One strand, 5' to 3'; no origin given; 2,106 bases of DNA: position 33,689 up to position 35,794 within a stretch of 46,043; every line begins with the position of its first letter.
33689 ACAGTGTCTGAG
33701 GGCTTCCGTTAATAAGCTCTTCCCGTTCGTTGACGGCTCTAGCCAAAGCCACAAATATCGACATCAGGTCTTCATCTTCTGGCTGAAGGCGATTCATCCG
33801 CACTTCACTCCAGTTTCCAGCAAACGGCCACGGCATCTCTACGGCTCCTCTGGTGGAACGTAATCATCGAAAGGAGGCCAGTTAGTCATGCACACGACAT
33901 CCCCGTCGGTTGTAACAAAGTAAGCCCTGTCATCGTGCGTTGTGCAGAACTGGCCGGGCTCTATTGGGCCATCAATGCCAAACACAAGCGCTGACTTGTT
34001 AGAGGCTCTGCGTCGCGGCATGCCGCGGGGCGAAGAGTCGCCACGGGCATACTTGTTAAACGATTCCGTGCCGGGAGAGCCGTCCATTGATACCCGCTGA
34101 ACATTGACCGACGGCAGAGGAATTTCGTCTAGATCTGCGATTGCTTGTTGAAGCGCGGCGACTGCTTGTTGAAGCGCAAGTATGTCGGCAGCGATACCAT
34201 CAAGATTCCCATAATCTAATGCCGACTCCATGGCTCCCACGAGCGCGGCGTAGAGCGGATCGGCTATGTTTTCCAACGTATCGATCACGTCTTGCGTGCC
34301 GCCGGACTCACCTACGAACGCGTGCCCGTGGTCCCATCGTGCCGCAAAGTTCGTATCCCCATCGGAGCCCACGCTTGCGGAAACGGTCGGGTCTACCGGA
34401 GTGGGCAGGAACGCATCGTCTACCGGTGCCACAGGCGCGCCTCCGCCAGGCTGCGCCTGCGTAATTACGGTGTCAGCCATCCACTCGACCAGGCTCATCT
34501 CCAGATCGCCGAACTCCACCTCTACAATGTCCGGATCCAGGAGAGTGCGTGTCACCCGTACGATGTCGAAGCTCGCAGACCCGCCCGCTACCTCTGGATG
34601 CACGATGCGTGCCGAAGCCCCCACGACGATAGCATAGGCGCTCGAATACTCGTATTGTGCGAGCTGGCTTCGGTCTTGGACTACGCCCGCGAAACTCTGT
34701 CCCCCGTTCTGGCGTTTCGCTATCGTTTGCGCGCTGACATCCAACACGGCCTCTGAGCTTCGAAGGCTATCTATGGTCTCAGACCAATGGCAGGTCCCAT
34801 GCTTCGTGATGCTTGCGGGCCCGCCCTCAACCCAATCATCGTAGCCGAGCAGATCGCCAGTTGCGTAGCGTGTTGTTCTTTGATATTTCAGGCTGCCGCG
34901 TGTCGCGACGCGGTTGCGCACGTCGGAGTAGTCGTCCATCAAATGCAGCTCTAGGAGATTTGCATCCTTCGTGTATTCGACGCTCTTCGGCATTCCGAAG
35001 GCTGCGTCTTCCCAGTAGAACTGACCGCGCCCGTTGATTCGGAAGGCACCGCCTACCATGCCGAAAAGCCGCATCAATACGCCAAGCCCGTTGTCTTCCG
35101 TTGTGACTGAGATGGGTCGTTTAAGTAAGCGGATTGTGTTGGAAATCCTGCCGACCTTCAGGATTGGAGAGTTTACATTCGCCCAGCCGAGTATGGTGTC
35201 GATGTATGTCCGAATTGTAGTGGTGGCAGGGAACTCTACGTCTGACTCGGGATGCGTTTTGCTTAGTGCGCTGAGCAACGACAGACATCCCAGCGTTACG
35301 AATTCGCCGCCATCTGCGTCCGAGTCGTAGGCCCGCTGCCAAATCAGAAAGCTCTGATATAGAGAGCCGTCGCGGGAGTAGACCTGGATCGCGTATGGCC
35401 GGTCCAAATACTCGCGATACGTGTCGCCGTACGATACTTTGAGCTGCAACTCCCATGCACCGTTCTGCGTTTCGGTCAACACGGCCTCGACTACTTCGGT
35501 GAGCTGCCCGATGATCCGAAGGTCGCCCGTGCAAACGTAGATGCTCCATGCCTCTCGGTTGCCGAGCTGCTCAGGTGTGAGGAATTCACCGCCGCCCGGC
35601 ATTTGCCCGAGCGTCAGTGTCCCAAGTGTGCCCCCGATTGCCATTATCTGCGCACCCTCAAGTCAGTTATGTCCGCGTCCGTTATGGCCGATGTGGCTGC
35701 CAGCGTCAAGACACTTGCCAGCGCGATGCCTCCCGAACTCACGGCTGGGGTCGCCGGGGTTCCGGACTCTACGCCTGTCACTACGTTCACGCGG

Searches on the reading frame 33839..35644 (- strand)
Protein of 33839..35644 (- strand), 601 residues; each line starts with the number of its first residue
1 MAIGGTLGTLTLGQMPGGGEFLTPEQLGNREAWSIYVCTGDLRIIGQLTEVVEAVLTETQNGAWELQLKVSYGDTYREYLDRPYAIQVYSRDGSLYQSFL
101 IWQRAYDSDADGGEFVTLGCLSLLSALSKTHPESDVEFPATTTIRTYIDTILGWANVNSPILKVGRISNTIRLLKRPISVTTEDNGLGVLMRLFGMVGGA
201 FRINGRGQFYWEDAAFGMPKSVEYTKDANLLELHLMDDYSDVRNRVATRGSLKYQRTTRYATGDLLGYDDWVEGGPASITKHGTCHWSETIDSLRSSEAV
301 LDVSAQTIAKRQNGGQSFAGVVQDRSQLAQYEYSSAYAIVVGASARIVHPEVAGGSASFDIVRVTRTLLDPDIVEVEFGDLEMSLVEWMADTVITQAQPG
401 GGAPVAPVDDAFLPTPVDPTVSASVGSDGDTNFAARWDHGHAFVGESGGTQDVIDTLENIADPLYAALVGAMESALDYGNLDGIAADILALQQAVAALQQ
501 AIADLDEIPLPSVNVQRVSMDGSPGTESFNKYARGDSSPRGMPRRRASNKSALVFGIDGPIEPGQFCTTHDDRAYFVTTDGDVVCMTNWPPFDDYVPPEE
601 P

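Call 29: search_protein_families(library=phrogs, proteins=[window:33839-35644:-], max_evalue=0.001)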
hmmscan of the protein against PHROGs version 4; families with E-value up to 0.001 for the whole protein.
window:33839-35644:- (601 aa): 1 family
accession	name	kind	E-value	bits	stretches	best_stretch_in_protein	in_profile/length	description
phrog_1067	-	head and packaging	3.8e-05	23.3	1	45-103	23-81/991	minor head protein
